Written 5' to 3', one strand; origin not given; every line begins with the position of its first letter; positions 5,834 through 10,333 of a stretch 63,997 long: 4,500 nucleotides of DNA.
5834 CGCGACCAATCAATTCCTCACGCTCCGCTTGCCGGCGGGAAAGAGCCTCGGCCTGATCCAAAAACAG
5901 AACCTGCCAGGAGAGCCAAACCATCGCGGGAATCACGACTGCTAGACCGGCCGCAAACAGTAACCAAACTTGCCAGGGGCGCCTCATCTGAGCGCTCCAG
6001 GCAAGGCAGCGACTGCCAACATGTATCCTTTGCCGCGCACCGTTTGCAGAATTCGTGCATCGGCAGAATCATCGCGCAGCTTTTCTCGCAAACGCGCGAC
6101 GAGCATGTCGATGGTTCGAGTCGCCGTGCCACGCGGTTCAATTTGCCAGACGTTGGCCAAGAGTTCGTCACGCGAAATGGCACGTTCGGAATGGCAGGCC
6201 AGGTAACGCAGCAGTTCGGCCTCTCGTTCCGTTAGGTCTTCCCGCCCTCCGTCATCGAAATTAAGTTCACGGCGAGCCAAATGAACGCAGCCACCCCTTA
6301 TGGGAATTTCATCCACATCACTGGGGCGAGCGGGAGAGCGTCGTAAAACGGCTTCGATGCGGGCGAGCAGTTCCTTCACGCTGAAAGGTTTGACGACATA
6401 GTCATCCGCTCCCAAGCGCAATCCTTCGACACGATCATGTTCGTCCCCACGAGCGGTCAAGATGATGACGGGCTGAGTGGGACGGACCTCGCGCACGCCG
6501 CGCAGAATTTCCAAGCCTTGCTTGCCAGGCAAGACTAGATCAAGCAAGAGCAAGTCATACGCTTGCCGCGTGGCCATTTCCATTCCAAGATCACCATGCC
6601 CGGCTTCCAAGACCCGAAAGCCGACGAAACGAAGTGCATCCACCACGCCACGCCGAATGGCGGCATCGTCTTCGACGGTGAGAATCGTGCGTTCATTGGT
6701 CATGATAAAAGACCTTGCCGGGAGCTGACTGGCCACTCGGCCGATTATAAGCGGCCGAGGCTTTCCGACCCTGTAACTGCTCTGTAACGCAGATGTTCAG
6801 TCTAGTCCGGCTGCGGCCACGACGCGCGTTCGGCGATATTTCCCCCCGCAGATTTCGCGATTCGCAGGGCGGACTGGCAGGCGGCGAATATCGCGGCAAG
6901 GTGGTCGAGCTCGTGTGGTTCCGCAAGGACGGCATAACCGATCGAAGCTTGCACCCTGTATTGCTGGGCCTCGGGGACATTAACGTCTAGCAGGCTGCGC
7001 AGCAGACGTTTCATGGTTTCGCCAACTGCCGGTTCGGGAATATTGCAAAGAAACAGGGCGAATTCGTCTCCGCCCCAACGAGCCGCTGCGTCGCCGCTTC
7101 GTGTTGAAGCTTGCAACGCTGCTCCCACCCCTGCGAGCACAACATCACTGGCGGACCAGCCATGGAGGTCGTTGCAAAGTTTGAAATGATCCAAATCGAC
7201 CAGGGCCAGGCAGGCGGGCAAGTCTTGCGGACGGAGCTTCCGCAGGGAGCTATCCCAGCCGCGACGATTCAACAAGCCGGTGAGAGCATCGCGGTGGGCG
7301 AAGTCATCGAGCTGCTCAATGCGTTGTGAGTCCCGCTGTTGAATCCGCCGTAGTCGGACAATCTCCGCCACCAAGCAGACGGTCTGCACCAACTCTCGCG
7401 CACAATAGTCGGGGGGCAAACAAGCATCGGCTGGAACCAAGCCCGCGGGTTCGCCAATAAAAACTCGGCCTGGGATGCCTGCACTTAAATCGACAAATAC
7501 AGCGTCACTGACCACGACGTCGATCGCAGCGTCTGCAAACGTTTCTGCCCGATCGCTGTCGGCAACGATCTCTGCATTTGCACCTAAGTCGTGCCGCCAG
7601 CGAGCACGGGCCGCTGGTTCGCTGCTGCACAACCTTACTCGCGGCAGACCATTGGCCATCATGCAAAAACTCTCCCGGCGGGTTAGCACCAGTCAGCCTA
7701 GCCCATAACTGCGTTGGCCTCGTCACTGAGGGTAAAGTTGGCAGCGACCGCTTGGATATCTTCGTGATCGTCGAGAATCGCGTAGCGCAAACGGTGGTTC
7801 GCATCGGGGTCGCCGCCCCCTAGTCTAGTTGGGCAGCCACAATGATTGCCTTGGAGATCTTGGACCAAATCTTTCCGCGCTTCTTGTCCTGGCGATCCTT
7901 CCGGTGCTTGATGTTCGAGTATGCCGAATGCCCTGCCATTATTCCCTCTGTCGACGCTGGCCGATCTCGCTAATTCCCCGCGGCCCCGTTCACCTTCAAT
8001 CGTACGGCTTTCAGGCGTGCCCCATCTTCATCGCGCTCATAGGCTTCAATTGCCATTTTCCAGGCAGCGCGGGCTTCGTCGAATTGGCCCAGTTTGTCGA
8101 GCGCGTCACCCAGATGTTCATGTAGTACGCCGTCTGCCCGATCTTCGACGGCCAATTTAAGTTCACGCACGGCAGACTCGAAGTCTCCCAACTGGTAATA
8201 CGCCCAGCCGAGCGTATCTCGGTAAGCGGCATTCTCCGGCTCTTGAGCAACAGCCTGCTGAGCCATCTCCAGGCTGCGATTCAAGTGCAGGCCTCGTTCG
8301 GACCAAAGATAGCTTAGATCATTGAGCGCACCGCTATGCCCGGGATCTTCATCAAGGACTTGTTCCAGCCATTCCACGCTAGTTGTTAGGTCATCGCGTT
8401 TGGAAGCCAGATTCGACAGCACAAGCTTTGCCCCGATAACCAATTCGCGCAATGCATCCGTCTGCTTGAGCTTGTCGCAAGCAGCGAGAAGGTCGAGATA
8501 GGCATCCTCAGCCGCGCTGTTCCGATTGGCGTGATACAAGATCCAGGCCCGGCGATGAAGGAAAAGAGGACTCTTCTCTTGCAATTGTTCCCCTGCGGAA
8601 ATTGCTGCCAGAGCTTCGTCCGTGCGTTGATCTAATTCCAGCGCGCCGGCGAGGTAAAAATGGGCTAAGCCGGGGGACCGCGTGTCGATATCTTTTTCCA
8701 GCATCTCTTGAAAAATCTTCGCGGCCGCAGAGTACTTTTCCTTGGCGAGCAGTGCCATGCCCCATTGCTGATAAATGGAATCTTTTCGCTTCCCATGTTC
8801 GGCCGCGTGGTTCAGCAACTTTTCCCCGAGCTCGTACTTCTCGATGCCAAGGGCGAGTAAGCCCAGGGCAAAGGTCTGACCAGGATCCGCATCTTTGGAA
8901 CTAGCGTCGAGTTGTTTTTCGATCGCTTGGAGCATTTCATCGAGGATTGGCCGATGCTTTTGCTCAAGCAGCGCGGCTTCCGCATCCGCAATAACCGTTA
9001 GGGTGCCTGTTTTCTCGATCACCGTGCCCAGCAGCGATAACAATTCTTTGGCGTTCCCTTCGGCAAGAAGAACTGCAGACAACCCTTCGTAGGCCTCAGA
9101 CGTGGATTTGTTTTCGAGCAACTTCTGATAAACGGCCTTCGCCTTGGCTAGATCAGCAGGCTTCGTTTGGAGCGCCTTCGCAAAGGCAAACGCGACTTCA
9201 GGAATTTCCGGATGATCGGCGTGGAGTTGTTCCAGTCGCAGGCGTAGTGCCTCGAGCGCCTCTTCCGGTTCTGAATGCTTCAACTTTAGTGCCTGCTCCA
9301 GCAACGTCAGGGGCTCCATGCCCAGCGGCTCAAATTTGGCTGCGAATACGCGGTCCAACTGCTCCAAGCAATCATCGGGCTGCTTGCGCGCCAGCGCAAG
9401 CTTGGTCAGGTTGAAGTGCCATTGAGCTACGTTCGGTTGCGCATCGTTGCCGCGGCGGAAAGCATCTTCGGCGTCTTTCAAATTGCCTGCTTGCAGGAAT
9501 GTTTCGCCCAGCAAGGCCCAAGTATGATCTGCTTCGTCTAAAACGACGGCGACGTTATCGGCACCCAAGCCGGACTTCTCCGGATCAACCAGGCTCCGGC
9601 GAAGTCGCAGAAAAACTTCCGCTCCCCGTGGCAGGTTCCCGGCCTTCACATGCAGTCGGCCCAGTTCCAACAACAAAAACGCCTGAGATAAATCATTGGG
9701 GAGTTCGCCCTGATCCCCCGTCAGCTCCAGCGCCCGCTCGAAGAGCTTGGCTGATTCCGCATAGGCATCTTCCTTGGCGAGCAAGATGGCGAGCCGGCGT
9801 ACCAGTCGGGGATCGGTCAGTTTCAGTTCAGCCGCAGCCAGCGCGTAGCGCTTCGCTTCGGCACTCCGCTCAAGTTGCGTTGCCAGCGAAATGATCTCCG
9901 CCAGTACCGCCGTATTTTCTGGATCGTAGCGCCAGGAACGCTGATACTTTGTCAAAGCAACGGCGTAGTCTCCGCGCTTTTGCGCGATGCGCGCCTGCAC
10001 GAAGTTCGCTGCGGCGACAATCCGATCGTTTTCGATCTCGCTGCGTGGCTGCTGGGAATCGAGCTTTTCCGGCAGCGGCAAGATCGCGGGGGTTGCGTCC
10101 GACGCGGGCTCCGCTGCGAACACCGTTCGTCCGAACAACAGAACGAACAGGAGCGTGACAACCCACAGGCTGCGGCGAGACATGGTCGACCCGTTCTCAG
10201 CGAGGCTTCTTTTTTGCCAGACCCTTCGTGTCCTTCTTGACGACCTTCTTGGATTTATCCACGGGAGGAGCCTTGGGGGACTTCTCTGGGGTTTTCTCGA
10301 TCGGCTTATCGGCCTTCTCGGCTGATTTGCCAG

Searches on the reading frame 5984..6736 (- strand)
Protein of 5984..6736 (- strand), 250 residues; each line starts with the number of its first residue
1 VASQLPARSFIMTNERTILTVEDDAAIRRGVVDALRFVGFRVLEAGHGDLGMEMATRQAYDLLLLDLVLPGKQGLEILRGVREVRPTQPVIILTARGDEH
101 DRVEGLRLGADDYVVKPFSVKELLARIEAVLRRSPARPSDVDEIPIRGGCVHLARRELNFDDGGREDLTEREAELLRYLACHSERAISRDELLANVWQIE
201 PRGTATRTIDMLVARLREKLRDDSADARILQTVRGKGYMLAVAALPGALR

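Call 48: search_protein_families(library=pfam, proteins=[window:5984-6736:-], max_evalue=0.0001)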
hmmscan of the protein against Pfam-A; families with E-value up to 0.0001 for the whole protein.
window:5984-6736:- (250 aa): 2 families
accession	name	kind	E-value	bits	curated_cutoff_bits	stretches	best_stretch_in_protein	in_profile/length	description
PF00072.30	Response_reg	-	4.4e-26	91.7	30.2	1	18-128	1-111/111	Response regulator receiver domain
PF00486.34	Trans_reg_C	-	4.6e-22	78.3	26.2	1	167-240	5-77/77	Transcriptional regulatory protein, C terminal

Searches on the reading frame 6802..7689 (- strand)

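Call 48: search_protein_families(library=pfam, proteins=[window:6802-7689:-], max_evalue=0.0001)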
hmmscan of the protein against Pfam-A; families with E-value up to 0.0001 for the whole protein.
window:6802-7689:- (295 aa): 1 family
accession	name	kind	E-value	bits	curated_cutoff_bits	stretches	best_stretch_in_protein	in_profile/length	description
PF00990.26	GGDEF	-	1.1e-28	100.4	23.8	1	131-284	1-160/161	Diguanylate cyclase, GGDEF domain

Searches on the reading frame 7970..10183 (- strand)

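Call 48: search_protein_families(library=pfam, proteins=[window:7970-10183:-], max_evalue=0.0001)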
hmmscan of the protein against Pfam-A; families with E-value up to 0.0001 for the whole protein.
window:7970-10183:- (737 aa): 12 families
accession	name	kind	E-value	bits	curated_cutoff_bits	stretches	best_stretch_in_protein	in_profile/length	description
PF14559.12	TPR_19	-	3e-19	69.5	25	0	638-684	11-57/68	Tetratricopeptide repeat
PF13432.12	TPR_16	-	1.1e-16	61.3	32.7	1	474-532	3-58/65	Tetratricopeptide repeat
PF07719.23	TPR_2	-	2.4e-16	58.9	27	0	688-716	4-32/34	Tetratricopeptide repeat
PF13428.12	TPR_14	-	3e-12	46.4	23.5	0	221-261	3-43/44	Tetratricopeptide repeat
PF13424.12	TPR_12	-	1.6e-11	44.7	30.1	0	633-680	25-73/77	Tetratricopeptide repeat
PF25064.1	ARM_TT21_5th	-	5.9e-10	39.9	27.8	0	585-682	3-102/117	TT21 fifth ARM repeats domain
PF00515.34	TPR_1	-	3.5e-09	36.5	27.8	0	690-714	6-30/34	Tetratricopeptide repeat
PF23914.1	TPR_CcmH_CycH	-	2.1e-08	34.6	42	0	220-271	51-102/158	Cytochrome c-type biogenesis protein H TPR domain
PF13181.12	TPR_8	-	1.2e-07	31.7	25.7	0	657-680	6-29/34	Tetratricopeptide repeat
PF13176.12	TPR_7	-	9.7e-07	28.8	27.9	0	130-160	4-34/36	Tetratricopeptide repeat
PF09976.15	TPR_21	-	8.9e-06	26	25.5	0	662-731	123-188/193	Tetratricopeptide repeat-like domain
PF13431.12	TPR_17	-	9.3e-06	26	24.4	0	641-672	2-33/34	Tetratricopeptide repeat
